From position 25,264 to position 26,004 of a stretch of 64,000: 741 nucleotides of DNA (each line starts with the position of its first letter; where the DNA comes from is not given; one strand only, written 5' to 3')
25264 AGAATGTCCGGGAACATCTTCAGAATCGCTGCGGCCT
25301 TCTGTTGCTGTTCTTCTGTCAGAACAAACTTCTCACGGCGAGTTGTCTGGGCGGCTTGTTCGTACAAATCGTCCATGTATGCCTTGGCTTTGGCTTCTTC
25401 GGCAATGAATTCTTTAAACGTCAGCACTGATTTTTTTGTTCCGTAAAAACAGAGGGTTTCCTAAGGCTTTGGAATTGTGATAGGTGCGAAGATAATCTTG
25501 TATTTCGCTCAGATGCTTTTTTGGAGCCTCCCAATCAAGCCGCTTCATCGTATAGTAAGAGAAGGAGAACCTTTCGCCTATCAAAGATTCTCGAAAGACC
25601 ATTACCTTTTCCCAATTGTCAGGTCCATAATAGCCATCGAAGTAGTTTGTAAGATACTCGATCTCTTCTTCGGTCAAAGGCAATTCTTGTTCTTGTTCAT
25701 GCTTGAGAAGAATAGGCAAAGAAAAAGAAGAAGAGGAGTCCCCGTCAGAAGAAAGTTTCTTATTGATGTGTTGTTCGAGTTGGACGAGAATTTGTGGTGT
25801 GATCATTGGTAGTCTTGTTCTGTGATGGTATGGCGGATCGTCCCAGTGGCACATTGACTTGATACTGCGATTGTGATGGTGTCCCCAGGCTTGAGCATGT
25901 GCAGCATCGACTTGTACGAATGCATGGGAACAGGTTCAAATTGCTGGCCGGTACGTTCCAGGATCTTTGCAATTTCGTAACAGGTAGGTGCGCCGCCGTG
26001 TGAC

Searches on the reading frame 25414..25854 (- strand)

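Call 54: search_protein_families(library=pfam, proteins=[window:25414-25854:-], max_evalue=1)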
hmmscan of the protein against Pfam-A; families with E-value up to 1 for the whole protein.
window:25414-25854:- (146 aa): 2 families
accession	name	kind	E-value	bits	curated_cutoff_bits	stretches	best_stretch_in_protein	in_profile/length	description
PF18072.6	FGAR-AT_linker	-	0.023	15.7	26.6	1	51-73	3-25/50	Formylglycinamide ribonucleotide amidotransferase linker domain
PF00346.24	Complex1_49kDa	-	0.14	11.7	24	1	79-140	13-74/271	Respiratory-chain NADH dehydrogenase, 49 Kd subunit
